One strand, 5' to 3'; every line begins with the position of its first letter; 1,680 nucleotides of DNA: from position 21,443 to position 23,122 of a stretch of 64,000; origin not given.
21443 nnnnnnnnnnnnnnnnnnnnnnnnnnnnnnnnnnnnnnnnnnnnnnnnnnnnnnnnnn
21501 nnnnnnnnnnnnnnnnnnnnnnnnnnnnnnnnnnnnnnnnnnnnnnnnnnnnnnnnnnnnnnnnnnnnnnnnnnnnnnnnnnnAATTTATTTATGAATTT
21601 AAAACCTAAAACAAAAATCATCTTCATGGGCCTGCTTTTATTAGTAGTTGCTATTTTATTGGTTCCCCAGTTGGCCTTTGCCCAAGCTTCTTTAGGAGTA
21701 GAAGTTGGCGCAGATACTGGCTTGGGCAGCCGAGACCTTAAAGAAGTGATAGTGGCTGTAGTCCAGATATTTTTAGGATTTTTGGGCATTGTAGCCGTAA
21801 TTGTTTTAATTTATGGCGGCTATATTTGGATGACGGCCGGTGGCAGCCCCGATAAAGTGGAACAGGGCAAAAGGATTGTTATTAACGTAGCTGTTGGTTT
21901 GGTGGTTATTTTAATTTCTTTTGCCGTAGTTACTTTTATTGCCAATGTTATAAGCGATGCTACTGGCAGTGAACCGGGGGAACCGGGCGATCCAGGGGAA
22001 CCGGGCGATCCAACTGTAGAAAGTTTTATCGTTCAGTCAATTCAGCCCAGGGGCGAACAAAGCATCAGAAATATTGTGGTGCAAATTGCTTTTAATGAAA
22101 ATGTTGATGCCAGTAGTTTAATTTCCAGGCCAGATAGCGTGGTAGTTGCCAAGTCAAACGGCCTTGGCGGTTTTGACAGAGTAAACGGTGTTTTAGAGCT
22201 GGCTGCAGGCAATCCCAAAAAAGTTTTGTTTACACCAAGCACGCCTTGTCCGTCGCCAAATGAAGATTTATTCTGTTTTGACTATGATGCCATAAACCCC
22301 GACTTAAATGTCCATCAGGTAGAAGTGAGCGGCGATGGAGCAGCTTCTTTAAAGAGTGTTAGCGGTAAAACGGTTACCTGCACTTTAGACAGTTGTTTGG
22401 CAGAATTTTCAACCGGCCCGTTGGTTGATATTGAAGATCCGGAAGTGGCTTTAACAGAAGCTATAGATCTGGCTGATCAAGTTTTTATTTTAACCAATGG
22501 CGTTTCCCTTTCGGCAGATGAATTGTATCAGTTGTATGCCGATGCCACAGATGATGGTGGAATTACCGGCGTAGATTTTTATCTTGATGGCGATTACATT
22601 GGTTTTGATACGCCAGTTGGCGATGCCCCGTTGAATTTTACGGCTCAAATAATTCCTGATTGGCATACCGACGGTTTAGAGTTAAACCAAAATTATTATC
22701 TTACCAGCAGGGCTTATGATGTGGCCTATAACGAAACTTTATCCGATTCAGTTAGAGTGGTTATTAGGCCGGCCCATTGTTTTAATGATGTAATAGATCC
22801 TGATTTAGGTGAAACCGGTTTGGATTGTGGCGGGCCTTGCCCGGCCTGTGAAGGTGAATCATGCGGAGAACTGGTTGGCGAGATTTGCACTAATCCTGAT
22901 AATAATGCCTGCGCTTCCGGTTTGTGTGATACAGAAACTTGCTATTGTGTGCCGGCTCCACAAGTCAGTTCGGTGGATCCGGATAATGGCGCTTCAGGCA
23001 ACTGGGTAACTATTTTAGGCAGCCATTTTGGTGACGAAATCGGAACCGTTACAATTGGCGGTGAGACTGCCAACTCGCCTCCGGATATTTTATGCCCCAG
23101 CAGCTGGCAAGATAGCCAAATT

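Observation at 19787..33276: Surface-appendage locus: two proteins sharing a VirB2/TrbC-like pilin N-module (one a 3152-aa multi-domain adhesin) plus two TM-anchored TSP3-repeat proteins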

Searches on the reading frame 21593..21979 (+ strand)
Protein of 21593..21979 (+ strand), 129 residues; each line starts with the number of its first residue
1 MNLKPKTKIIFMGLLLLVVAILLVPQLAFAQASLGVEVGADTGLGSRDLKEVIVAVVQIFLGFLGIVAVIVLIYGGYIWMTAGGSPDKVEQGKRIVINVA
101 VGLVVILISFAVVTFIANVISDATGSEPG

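Call 10: find_homologous_proteins(query=window:21593-21979:+)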
Query seq(129 aa) (129 aa): 77 proteins with E <= 0.001 among 174 candidates.
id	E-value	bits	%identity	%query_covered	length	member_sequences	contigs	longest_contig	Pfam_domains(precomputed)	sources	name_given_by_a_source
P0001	1.5e-40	156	62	88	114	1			PF18895.6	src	-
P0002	1.3e-37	146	67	80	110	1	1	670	PF18895.6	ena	-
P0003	5.8e-30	122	57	78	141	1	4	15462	PF18895.6,PF04956.19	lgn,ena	-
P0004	5.8e-30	122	57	78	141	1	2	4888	PF18895.6,PF04956.19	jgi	-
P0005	1.1e-29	121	54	80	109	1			PF18895.6,PF04956.19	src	-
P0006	1.6e-29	120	57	78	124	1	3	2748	PF18895.6,PF04956.19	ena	-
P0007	2.2e-29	120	53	74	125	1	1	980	PF18895.6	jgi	-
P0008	7.3e-29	118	52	95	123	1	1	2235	PF18895.6,PF04956.19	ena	-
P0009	2.0e-28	117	56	78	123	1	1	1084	PF18895.6,PF04956.19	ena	-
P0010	3.3e-28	116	52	95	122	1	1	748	PF18895.6,PF04956.19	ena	-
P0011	3.8e-28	116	56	79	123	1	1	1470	PF18895.6,PF04956.19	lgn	-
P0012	4.3e-28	116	54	82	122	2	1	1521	PF18895.6,PF04956.19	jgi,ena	-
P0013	4.4e-28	116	58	81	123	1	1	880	PF18895.6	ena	-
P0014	3.1e-27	113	52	81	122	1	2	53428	PF18895.6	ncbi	-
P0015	3.6e-27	113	53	81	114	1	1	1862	PF18895.6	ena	-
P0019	2.4e-26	110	52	78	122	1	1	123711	PF18895.6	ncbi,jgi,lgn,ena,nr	ncbi:hypothetical protein KKF32_03665 [Patescibacteria group bacterium]|nr:hypothetical protein [Pat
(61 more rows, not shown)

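Call 26: find_encoding_contigs(protein=P0019, flank=10000, max_places=2)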
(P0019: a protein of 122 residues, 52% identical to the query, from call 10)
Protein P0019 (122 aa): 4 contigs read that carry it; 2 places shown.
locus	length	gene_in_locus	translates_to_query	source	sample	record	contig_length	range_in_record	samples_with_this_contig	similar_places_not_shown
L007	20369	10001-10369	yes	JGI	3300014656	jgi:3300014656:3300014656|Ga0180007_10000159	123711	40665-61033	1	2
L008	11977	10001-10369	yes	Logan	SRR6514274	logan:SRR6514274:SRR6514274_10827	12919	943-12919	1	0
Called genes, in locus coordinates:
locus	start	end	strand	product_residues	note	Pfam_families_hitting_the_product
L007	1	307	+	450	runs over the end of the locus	PF04932:Wzy_C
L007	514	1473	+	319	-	PF04055:Radical_SAM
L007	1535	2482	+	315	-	PF02016:Peptidase_S66, PF17676:Peptidase_S66C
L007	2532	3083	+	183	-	PF23023:Anti-Pycsar_Apyc1 (faint), PF00753:Lactamase_B, PF13483:Lactamase_B_3 (weak)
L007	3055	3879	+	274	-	PF06500:FrsA-like (weak), PF12740:PETase (weak), PF00756:Esterase (weak), PF02129:Peptidase_S15, PF20434:BD-FAE, PF00561:Abhydrolase_1, PF12146:Hydrolase_4, PF00326:Peptidase_S9, +4 more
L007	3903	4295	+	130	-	PF01894:YjbQ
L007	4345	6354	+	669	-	PF09826:Beta_propel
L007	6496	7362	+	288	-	PF00483:NTP_transferase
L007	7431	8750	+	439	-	PF01547:SBP_bac_1, PF13416:SBP_bac_8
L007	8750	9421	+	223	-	PF18895:T4SS_pilin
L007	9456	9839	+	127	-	PF18895:T4SS_pilin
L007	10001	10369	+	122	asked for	PF18895:T4SS_pilin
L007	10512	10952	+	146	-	PF18895:T4SS_pilin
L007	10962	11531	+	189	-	PF18895:T4SS_pilin (weak)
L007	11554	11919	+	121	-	PF18895:T4SS_pilin (weak)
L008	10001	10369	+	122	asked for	PF18895:T4SS_pilin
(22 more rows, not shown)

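Call 27: find_encoding_contigs(protein=P0014, flank=10000, max_places=2)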
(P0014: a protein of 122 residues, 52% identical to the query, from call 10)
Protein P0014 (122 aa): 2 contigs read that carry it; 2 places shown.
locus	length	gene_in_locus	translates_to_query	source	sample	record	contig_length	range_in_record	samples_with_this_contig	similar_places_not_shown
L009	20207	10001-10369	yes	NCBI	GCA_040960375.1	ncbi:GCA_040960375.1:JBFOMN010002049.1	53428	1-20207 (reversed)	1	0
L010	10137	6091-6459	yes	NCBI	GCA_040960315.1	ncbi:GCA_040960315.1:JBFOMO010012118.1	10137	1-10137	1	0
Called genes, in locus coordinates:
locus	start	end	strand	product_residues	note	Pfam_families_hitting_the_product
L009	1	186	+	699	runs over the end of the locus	PF09335:VTT_dom, PF01569:PAP2, PF14067:LssY_C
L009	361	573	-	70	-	-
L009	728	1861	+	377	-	PF20720:nSTAND3 (weak), PF13173:AAA_14, PF13635:DUF4143, PF08279:HTH_11 (weak)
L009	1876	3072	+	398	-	PF07690:MFS_1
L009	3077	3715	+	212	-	PF03575:Peptidase_S51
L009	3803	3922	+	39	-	-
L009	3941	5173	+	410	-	PF04851:ResIII, PF00270:DEAD, PF00271:Helicase_C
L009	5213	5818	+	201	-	PF09335:VTT_dom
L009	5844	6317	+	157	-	PF01988:VIT1 (weak)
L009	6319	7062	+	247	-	PF08713:DNA_alkylation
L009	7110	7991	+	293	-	PF00483:NTP_transferase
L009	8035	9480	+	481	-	PF13416:SBP_bac_8, PF01547:SBP_bac_1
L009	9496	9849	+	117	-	PF18895:T4SS_pilin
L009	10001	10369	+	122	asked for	PF18895:T4SS_pilin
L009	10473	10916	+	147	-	PF18895:T4SS_pilin (weak)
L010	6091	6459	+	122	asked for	PF18895:T4SS_pilin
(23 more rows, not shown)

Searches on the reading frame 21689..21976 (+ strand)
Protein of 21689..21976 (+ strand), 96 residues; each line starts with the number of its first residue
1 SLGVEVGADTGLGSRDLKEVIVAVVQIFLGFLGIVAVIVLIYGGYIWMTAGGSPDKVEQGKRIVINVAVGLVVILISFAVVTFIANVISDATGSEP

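Call 30: search_solved_structures(query=A1, max_evalue=10, show_alignments=3)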
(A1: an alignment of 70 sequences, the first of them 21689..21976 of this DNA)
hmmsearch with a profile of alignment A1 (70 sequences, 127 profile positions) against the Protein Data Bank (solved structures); distinct sequences matched with E-value up to 10: 2.
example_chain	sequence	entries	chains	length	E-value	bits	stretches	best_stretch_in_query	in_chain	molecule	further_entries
7zm5_A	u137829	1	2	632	0.071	16.2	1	48-97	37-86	Attachment glycoprotein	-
1t5b_A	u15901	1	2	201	1.1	12.4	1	39-80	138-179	Acyl carrier protein phosphodiesterase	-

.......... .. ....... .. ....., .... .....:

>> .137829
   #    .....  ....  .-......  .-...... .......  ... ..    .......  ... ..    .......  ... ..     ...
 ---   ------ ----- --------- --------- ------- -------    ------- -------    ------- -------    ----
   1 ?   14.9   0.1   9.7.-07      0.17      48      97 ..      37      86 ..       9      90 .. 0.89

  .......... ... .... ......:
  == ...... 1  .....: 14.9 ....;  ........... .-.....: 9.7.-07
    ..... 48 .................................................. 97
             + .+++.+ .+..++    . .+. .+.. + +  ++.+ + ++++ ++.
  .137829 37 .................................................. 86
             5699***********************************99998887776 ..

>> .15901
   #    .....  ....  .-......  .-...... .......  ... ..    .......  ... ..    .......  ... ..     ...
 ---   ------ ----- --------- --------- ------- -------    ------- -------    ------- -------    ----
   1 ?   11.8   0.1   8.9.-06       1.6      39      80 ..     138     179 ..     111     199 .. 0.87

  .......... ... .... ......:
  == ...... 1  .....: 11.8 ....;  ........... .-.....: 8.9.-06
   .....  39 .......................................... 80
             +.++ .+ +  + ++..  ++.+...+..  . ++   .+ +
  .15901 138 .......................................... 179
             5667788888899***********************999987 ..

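Call 33: predict_structure(alignment_id=A1)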
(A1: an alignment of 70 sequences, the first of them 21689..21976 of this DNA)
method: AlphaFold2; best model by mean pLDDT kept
length: 96 residues; sequences in the alignment: 70
mean_pLDDT: 83.5   pTM: 0.61
mean pLDDT of the five models: 83.5, 82.9, 82.6, 78.7, 76.1
residues with pLDDT >= 90: 56; 70-90: 20; 50-70: 11; < 50: 9
segments of 3 or more residues with pLDDT < 50: 1-4
pLDDT, mean of each block of 10 residues (from residue 1): 48 67 91 96 95 93 97 94 85 59
secondary structure, 60 per line:
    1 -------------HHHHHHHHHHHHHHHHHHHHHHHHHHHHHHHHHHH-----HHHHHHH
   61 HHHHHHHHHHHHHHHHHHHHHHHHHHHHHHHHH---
elements in order: H14-48 H54-93

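Call 37: fold_search(model_id=the predicted structure, library=pdb)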
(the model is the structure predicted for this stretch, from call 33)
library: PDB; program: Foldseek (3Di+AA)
matches with E <= 10: 43; with E <= 0.001: 0
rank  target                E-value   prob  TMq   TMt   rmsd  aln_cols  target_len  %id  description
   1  6cnn_A                1.1e+00  0.87  0.71  0.21   3.4        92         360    8  Cryo-EM structure of the human SK4/calmodulin channel complex in the Ca2+ bound state I (released 2018-05-02)
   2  9oox_A                2.7e+00  0.23  0.46  0.46   8.7        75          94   19  Cryo-EM Structure of the Escherichia phage HK446 Rip1 in complex with the Enterobacteria phage T6 small terminase (released 2026-02-04)
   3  6s1k_E                2.7e+00  0.21  0.47  0.44   4.5        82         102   18  E. coli Core Signaling Unit, carrying QQQQ receptor mutation (released 2020-01-22)
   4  2y3h_A                3.1e+00  0.44  0.53  0.46   6.3        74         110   14  E63Q mutant of Cupriavidus metallidurans CH34 CnrXs (released 2011-03-30)
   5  5lfk_B                4.7e+00  0.15  0.46  0.20   5.4        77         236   12  Crystal structure of CpxAHDC (hemiphosphorylated form) (released 2017-06-07)
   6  7a0g_BBB              4.7e+00  0.10  0.35  0.14   5.5        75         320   20  Structure of the SmhB pore of the tripartite alpha-pore forming toxin, Smh, from Serratia marcescens. (released 2021-03-31)
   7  2y3h_D                5.0e+00  0.47  0.53  0.48   2.5        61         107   15  E63Q mutant of Cupriavidus metallidurans CH34 CnrXs (released 2011-03-30)
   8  1a91_MODEL_1_A        5.0e+00  0.30  0.55  0.64   2.9        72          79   17  SUBUNIT C OF THE F1FO ATP SYNTHASE OF ESCHERICHIA COLI; NMR, 10 STRUCTURES (released 1998-07-01)
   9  4wwf_A                5.0e+00  0.09  0.33  0.29   4.6        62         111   22  High-resolution structure of two Ni-bound forms of the M123C mutant of C. metallidurans CnrXs (released 2015-02-11)
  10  2y3h_C                5.3e+00  0.47  0.54  0.48   2.4        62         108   14  E63Q mutant of Cupriavidus metallidurans CH34 CnrXs (released 2011-03-30)
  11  2y3h_B                5.3e+00  0.41  0.54  0.48   2.8        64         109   14  E63Q mutant of Cupriavidus metallidurans CH34 CnrXs (released 2011-03-30)
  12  7upq_F                5.3e+00  0.38  0.65  0.79   2.6        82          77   15  Crystal structure of designed heterotrimeric assembly DHT03_1arm_A21/B/C (released 2022-12-14)
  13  4wwb                  5.3e+00  0.15  0.37  0.32   5.0        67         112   16  High-resolution structure of the Ni-bound form of the Y135F mutant of C. metallidurans CnrXs (released 2015-02-11)
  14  3zg1_A                5.7e+00  0.38  0.53  0.48   2.8        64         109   12  NI-BOUND FORM OF M123A MUTANT OF CUPRIAVIDUS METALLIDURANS CH34 CNRXS (released 2013-10-23)
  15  6lgq_C                5.7e+00  0.35  0.54  0.24   1.6        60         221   15  The crystal complex structure of histidine kinase and response regulator (released 2020-12-09)
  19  8dfu_0                6.1e+00  0.12  0.43  0.48   5.6        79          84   23  Cryo-EM structure of conjugation pili from Aeropyrum pernix (released 2023-03-22)
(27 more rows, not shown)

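Call 50: search_protein_families(library=pfam, alignment_id=A1, max_evalue=0.001)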
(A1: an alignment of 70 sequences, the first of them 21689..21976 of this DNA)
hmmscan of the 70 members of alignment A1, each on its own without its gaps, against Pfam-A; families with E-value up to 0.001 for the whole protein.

A. member 1, window:21689-21976:+ (96 aa): 1 family
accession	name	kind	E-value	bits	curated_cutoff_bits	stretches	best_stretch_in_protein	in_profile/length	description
PF18895.5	T4SS_pilin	-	4.8e-11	43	26.6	1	14-84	2-67/71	Type IV secretion system pilin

B. families by the number of members that match (of 70 scanned): 3 families
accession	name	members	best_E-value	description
PF18895.5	T4SS_pilin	70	2.6e-14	Type IV secretion system pilin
PF04956.18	TrbC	37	2.2e-08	TrbC/VIRB2 pilin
PF19607.4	DUF6112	1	0.00029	Family of unknown function (DUF6112)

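Call 53: search_protein_representatives(alignment_id=A1)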
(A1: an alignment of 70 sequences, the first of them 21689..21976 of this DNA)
Query: 70 sequences, 127 profile positions. Proteins with E-value up to 0.001 (for the whole library): 89344; up to 1e-10: 34717; up to 1e-30: 447. The best 150 are listed.
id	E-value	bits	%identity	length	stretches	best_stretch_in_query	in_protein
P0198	1.9e-90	315.5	-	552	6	10-122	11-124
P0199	4.7e-82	288.3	-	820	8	54-119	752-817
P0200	1.5e-79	280.2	-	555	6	1-119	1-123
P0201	3.4e-70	250.0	-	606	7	50-117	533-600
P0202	5.4e-68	242.9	-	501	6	48-121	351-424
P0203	1.7e-67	241.2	-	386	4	8-120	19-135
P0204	7.1e-65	232.8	-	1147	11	9-119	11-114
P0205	5.8e-64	229.9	-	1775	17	50-120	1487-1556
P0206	2.5e-63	227.8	-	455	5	4-120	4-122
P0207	4.0e-60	217.4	-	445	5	46-124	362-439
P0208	6.6e-60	216.8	-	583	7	46-119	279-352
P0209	4.3e-58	210.9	-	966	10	51-119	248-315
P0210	1.2e-57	209.5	-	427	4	19-120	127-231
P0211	1.7e-56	205.7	-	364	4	4-122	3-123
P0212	7.9e-55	200.3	-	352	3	42-124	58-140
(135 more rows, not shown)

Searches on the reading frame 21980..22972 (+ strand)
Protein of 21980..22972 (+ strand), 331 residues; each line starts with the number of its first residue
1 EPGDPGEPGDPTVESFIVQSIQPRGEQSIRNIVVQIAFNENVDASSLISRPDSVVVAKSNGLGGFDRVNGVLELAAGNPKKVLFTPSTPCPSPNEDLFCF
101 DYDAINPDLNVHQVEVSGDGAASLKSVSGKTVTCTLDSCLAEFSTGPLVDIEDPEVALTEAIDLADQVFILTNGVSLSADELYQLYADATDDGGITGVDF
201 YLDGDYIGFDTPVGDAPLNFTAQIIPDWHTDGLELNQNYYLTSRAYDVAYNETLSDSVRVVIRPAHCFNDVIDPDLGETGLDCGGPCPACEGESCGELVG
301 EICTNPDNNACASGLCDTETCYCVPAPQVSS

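Call 19: search_protein_families(library=pfam, proteins=[window:21980-22972:+], max_evalue=0.1)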
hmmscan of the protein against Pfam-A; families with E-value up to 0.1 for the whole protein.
window:21980-22972:+ (331 aa): 1 family
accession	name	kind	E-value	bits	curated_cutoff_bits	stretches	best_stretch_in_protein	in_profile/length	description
PF17957.7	Big_7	-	4.2e-07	31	24.1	1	173-222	10-56/70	Bacterial Ig domain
